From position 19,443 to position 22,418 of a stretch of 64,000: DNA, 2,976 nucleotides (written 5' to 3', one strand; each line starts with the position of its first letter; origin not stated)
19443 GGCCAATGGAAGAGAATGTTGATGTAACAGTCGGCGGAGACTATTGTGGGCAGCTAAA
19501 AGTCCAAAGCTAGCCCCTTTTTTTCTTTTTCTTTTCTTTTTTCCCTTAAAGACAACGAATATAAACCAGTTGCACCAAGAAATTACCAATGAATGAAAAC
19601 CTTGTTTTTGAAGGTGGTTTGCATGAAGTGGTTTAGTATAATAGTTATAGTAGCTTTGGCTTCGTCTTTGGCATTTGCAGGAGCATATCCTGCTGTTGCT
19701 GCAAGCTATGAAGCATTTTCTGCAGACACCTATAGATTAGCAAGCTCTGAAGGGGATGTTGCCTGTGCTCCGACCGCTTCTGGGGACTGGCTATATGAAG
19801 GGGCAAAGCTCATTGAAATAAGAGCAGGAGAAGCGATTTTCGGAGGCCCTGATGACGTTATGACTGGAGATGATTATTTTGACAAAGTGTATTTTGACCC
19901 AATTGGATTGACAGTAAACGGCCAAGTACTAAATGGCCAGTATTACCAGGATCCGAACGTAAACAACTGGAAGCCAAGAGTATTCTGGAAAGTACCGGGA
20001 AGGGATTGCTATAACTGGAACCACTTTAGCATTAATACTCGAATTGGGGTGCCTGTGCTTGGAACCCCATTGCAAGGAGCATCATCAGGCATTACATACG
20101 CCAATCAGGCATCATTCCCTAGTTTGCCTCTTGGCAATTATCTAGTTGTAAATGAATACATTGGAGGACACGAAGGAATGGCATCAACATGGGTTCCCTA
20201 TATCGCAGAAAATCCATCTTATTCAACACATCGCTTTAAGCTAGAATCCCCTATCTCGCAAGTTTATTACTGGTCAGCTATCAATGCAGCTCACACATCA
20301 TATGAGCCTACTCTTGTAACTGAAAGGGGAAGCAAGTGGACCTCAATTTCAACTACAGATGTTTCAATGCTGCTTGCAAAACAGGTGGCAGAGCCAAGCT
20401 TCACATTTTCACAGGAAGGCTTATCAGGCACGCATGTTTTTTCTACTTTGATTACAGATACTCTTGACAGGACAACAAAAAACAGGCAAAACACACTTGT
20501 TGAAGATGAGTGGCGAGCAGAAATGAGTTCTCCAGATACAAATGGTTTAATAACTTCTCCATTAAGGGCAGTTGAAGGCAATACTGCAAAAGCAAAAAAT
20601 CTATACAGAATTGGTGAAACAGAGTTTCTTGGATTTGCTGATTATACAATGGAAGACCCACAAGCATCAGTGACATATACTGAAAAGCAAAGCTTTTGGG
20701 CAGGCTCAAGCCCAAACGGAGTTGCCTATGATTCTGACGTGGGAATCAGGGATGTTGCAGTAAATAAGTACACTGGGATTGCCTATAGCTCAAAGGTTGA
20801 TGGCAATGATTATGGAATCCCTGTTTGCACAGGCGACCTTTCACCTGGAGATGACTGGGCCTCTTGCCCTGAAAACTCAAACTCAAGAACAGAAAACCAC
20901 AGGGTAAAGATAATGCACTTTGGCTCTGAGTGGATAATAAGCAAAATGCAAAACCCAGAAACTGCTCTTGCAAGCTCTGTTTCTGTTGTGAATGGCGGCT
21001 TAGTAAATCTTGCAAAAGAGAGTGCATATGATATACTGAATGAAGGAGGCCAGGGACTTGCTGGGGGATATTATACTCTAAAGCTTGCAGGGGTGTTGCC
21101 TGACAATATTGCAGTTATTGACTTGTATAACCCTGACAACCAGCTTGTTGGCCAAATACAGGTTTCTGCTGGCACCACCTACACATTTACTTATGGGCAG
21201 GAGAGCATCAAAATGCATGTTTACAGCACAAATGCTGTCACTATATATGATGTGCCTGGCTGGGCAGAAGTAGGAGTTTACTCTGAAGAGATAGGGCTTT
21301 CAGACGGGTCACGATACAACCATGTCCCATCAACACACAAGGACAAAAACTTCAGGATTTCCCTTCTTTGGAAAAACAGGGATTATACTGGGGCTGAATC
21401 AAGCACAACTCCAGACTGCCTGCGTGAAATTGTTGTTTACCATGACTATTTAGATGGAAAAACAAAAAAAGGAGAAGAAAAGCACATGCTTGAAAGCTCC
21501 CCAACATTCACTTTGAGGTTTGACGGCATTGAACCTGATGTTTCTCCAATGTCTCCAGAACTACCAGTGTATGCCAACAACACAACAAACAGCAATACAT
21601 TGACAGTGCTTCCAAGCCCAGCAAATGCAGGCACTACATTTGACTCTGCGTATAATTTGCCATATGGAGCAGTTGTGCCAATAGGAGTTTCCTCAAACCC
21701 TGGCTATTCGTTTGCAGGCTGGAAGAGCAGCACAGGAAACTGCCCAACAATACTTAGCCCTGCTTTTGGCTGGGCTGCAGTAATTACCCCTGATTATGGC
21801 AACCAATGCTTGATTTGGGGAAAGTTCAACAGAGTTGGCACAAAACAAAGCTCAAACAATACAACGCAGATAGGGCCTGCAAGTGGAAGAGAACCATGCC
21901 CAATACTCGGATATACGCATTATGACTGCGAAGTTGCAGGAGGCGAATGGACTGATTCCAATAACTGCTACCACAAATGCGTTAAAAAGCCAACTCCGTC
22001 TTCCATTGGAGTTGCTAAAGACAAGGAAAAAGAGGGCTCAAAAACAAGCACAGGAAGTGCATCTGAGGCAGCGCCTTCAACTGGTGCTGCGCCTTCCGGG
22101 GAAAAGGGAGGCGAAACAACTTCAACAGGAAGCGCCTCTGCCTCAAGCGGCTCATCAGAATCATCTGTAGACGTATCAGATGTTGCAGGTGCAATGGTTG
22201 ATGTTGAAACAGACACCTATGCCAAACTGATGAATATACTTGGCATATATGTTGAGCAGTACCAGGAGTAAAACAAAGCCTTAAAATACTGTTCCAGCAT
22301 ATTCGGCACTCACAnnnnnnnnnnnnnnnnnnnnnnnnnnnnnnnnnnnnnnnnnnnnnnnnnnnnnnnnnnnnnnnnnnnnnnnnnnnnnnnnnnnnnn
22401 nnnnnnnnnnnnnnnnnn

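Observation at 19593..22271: Paralog of the S-layer candidate with circularly permuted domain order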

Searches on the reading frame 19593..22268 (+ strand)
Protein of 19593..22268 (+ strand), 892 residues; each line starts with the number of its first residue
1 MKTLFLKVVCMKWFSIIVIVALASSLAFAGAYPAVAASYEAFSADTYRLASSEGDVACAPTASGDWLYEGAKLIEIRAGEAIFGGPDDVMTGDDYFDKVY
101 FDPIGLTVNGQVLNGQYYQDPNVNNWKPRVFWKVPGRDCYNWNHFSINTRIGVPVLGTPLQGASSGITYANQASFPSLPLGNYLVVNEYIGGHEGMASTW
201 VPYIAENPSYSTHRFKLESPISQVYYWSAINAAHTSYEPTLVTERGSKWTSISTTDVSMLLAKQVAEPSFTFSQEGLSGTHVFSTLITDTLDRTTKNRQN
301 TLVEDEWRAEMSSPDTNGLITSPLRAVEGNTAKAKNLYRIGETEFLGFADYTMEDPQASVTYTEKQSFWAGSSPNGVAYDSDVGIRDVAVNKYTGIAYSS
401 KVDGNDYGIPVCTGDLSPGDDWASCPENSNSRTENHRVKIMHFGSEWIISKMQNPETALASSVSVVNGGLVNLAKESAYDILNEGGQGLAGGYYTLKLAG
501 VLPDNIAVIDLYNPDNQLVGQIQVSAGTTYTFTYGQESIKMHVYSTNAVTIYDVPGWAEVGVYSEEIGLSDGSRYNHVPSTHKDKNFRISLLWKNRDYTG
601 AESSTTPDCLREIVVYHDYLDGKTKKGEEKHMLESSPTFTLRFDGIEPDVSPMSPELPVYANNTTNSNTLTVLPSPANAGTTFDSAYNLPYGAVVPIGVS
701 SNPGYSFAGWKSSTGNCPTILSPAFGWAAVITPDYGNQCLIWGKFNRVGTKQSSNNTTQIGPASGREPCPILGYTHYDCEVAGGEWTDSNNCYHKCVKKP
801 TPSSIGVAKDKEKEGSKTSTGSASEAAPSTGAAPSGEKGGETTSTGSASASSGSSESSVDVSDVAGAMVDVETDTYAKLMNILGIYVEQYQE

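Call 5: search_protein_families(library=pfam, proteins=[window:19593-22268:+], max_evalue=1)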
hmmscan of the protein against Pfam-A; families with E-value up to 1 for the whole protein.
window:19593-22268:+ (892 aa): 2 families
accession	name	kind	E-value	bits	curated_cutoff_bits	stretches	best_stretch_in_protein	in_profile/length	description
PF18998.6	Flg_new_2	-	0.0025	18.2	23.6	1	676-716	7-46/73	Divergent InlB B-repeat domain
PF21827.1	New_glue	-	0.46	10.7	31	0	812-859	19-66/94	New glue protein family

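Call 6: find_homologous_proteins(query=window:19593-22268:+)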
Query window:19593-22268:+ (892 aa): 94 proteins with E <= 0.001 among 8000 candidates.
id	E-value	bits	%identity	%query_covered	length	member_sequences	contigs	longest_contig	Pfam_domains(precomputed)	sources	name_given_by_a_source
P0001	0.0e+0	2035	100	99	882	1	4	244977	-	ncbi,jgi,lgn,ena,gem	-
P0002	4.2e-191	655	51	71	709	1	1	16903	-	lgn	-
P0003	2.9e-183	629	42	98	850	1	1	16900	-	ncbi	-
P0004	5.8e-180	618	48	72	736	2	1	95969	-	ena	-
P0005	1.5e-179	617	48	71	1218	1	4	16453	-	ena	-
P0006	1.8e-179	617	49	72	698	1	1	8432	-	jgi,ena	-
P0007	2.5e-177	610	46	72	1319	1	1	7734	PF00801.27,PF17963.8,PF18911.7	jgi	jgi:hypothetical protein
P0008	2.1e-173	597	47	72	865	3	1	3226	-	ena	-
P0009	1.4e-171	591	48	72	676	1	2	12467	-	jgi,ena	-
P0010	2.2e-170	587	49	53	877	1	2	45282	-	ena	-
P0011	1.8e-168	580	49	53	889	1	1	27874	-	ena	-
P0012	1.8e-167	577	49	53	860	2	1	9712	-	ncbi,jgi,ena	ncbi:MAG: hypothetical protein WC263_02415 [Candidatus Micrarchaeia archaeon]|jgi:hypothetical prote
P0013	2.7e-167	577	46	73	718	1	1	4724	-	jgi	jgi:hypothetical protein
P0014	1.1e-165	571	46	73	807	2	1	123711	-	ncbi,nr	ncbi:MAG: hypothetical protein NTX79_05680 [Candidatus Micrarchaeota archaeon]|nr:hypothetical prote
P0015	1.4e-164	568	43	72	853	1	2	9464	-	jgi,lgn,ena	-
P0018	7.7e-158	545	45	71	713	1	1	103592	-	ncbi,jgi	ncbi:MAG: hypothetical protein WC861_00930 [Candidatus Micrarchaeia archaeon]|jgi:hypothetical prote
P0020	8.0e-156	539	53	42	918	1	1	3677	PF05124.18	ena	-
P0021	1.0e-153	532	52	42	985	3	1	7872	PF05124.18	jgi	jgi:hypothetical protein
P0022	1.2e-153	531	47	48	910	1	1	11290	PF05124.18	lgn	-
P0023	3.0e-153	530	52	42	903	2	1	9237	PF05124.18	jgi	-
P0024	3.1e-153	530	51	42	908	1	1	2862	PF05124.18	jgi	-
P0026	2.4e-150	520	51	42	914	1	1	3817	PF05124.18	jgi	-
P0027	3.8e-150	520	50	42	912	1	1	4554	PF05124.18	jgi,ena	-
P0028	5.1e-150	519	49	42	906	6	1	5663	PF05124.18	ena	-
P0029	1.0e-149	518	51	42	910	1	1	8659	PF05124.18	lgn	-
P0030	1.4e-149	518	52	42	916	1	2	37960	PF05124.18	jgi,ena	-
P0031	1.2e-148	515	52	42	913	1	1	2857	PF05124.18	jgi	-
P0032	1.6e-148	514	51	42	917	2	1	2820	PF05124.18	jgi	-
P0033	3.3e-148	513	51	42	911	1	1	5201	PF05124.18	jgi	jgi:S-layer like family, N-terminal region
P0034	7.6e-148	512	51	42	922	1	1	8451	PF05124.18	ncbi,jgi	ncbi:MAG: S-layer protein [Candidatus Micrarchaeia archaeon]|jgi:hypothetical protein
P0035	8.6e-148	512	51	42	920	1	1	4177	PF05124.18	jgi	-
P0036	1.0e-147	512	53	42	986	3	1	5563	PF05124.18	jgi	jgi:hypothetical protein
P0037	3.6e-147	510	50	42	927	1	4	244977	PF05124.18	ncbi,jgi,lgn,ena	-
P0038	1.2e-146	508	50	42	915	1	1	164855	PF05124.18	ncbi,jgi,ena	ncbi:MAG: S-layer protein [Candidatus Micrarchaeia archaeon]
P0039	4.0e-144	500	49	42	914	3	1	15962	PF05124.18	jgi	jgi:hypothetical protein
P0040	1.3e-143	498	47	48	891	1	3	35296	PF05124.18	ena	-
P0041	1.7e-143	498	51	42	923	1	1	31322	PF05124.18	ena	-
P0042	2.1e-143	498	51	42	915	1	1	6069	PF05124.18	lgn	-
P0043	2.9e-139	484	49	42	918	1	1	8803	PF05124.18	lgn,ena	-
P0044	1.9e-138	481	47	42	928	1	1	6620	PF05124.18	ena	-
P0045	3.5e-138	480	52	42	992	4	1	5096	PF05124.18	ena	-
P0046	4.5e-138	480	50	42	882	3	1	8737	PF05124.18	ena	-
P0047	6.8e-138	479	52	42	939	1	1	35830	PF05124.18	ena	-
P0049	6.2e-136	473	51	42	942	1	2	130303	PF05124.18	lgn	-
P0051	4.2e-135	470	48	42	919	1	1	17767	PF05124.18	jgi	jgi:hypothetical protein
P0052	5.4e-135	470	48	42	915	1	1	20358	PF05124.18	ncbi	ncbi:MAG: S-layer protein [Candidatus Anstonellaceae archaeon]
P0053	1.1e-133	465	50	43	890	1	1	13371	PF05124.18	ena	-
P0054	1.7e-133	465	48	42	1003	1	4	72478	PF05124.18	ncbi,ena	-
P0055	7.6e-133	463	51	42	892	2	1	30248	PF05124.18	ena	-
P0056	1.7e-132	461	46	42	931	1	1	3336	PF05124.18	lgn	-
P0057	4.6e-132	460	46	46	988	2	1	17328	PF05124.18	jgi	jgi:hypothetical protein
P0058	9.4e-132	459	47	42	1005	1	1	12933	PF05124.18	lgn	-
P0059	1.1e-131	459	49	42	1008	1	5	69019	PF05124.18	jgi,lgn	-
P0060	3.4e-131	457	47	42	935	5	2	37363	PF05124.18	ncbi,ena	-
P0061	5.2e-131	456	45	42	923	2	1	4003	PF05124.18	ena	-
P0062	3.0e-129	451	50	42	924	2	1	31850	PF05124.18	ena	-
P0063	3.8e-129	450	45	42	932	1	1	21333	PF05124.18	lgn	-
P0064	4.5e-129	450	49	41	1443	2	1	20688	-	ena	-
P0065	1.7e-127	445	52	42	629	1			PF05124.18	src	-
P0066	2.2e-127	445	49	41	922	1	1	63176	PF05124.18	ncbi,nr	ncbi:MAG: S-layer protein [Candidatus Micrarchaeota archaeon]|nr:S-layer protein [Candidatus Micrarc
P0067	2.5e-127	444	49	42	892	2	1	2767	PF05124.18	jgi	-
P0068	1.5e-125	438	45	42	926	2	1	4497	PF05124.18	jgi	-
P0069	2.6e-124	434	45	42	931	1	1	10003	PF05124.18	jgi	-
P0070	3.9e-123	430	50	42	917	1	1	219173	PF05124.18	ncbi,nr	ncbi:MAG: S-layer protein [Candidatus Micrarchaeota archaeon]|nr:S-layer protein [Candidatus Micrarc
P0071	2.2e-122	428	47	42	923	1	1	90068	PF05124.18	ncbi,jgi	ncbi:MAG: S-layer protein [Candidatus Micrarchaeia archaeon]|jgi:hypothetical protein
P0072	2.9e-120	421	43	42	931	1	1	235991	PF05124.18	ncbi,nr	ncbi:Uncharacterised protein [Candidatus Anstonella stagnisolia]|nr:Uncharacterised protein [Candida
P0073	1.0e-119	419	45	43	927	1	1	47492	PF05124.18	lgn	-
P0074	7.9e-118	413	47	41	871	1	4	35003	PF05124.18,PF05123.18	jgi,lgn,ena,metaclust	metaclust:\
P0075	2.9e-114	401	46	42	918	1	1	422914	PF05124.18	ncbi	-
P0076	4.6e-113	397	46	42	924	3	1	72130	PF05124.18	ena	-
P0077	5.7e-112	393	49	42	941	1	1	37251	PF05124.18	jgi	-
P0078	2.9e-108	381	48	43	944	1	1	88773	PF05124.18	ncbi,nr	ncbi:MAG: S-layer protein [Candidatus Micrarchaeota archaeon]|nr:S-layer protein [Candidatus Micrarc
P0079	5.3e-108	380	46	42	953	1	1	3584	PF05124.18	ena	-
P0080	7.1e-108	380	44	42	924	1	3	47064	PF05124.18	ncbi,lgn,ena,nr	ncbi:S-layer protein [Candidatus Micrarchaeota archaeon]|nr:S-layer protein [Candidatus Micrarchaeot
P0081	1.0e-107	379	44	43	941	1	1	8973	PF05124.18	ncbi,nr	ncbi:MAG: S-layer protein [Candidatus Micrarchaeota archaeon]|nr:S-layer protein [Candidatus Micrarc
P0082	3.8e-107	378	46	43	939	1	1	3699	PF05124.18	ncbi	-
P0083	1.0e-101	360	45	41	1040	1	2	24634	-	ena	-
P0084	1.4e-101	359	42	42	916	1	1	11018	PF05124.18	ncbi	ncbi:MAG: S-layer protein [Candidatus Anstonellaceae archaeon]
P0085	4.4e-100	354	45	41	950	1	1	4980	PF05124.18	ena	-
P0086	5.7e-100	354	43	42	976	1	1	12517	PF05124.18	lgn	-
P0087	7.1e-96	340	43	42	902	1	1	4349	PF05124.18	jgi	jgi:hypothetical protein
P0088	6.2e-94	334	43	42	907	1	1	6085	PF05124.18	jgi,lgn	jgi:hypothetical protein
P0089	3.1e-93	332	43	42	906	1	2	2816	PF05124.18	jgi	-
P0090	1.4e-90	323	43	42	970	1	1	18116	PF05124.18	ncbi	ncbi:MAG: hypothetical protein ABIH83_03590 [Candidatus Micrarchaeota archaeon]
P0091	7.4e-90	320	44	42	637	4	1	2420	PF05124.18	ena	-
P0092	9.2e-89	317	42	42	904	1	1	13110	PF05124.18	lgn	-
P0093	5.7e-83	298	41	42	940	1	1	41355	PF05124.18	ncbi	ncbi:MAG: S-layer protein [Candidatus Anstonellaceae archaeon]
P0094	3.7e-79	285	40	42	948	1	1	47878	PF05124.18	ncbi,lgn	ncbi:MAG: hypothetical protein QXV83_04270 [Candidatus Anstonellaceae archaeon]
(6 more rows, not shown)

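Call 10: search_solved_structures(query=window:19593-22268:+, max_evalue=1)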
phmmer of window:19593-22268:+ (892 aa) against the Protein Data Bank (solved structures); distinct sequences matched with E-value up to 1: 0.

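Call 16: search_protein_families(library=ncbifam, proteins=[window:19593-22268:+], max_evalue=1)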
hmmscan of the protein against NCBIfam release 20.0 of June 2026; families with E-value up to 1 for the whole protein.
window:19593-22268:+ (892 aa): 0 families

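Call 28: find_encoding_contigs(protein=P0014, flank=8000, max_places=2)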
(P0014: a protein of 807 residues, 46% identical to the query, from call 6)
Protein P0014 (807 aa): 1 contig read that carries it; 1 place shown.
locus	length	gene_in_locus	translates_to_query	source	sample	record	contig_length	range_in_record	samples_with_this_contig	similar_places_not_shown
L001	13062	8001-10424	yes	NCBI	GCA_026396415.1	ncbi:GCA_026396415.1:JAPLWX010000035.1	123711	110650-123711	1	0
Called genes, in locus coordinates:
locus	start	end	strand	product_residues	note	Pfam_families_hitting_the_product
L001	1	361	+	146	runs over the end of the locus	-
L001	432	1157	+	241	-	PF01551:Peptidase_M23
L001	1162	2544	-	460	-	-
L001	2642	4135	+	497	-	-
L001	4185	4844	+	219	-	-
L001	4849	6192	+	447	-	PF00535:Glycos_transf_2, PF10111:Glyco_tranf_2_2, PF13641:Glyco_tranf_2_3, PF13506:Glyco_transf_21, PF13632:Glyco_trans_2_3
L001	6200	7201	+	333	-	PF01467:CTP_transf_like, PF01931:NTPase_I-T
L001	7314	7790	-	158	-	PF01797:Y1_Tnp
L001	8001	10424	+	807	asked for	-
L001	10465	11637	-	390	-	PF00579:tRNA-synt_1b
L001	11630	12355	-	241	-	PF06745:ATPase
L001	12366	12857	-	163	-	PF27325:MJ0538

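Call 29: find_encoding_contigs(protein=P0018, flank=8000, max_places=2)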
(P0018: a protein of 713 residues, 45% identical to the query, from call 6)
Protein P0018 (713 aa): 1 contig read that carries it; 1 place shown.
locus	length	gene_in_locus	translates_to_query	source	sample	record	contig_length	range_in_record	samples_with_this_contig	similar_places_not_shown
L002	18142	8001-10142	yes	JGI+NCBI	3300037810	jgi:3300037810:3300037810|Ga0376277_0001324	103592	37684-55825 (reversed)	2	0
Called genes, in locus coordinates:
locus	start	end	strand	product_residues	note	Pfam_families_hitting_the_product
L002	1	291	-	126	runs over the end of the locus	PF01201:Ribosomal_S8e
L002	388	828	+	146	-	-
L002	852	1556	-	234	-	-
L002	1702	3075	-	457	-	-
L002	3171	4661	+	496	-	-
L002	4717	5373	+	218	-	-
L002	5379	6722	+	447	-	PF13506:Glyco_transf_21, PF00535:Glycos_transf_2, PF10111:Glyco_tranf_2_2, PF13641:Glyco_tranf_2_3, PF13632:Glyco_trans_2_3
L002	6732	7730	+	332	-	PF01467:CTP_transf_like, PF01931:NTPase_I-T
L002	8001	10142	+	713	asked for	-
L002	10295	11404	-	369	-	PF00579:tRNA-synt_1b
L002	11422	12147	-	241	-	PF06745:ATPase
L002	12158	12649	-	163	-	PF27325:MJ0538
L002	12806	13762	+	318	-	PF02616:SMC_ScpA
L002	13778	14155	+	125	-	-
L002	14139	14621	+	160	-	PF04079:SMC_ScpB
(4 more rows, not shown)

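Call 35: predict_structure(alignment_id=A1)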
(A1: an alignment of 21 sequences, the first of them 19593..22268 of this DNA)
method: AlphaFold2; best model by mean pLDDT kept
length: 892 residues; sequences in the alignment: 21
mean_pLDDT: 65.4   pTM: 0.61
mean pLDDT of the five models: 65.4, 65.2, 64.1, 62.9, 61.9
residues with pLDDT >= 90: 161; 70-90: 307; 50-70: 150; < 50: 274
segments of 3 or more residues with pLDDT < 50: 1-10, 22-27, 111-116, 298-331, 383-387, 656-778, 798-874, 888-892
pLDDT, mean of each block of 10 residues (from residue 1): 45 57 46 92 86 73 74 91 86 85 71 53 81 84 86 79 75 75 89 75 86 84 82 76 85 92 87 86 80 59 39 38 45 66 83 78 86 61 51 83 72 60 60 75 90 80 76 93 87 91 89 93 90 91 83 76 93 90 90 71 70 84 81 89 87 52 27 26 28 30 26 26 27 26 24 28 34 43 63 59 28 24 29 29 28 28 31 50 51 38
secondary structure, 60 per line:
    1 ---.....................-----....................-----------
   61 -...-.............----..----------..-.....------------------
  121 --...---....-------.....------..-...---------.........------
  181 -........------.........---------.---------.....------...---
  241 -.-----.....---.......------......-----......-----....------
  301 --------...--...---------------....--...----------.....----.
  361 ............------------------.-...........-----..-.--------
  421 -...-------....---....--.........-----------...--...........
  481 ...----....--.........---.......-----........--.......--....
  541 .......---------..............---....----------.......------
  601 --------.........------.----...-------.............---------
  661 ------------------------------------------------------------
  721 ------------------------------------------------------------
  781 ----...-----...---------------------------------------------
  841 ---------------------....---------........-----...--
elements in order (helices of 4 or more, strands of 3 or more residues): H4-24 E30-49 E66-78 E98-102 E129-132 E140-144 E166-171 E182-189 E196-204 E224-228 E235-237 E248-252 E256-262 E269-274 E280-285 H332-335 E338-340 E351-355 E360-372 E393-403 E439-442 E445-453 E465-467 E470-483 E488-491 E494-502 E506-512 E518-525 E528-534 E537-547 E557-570 E588-594 E609-617 E629-631 E639-651 E785-787 E793-795 H862-865 H875-882
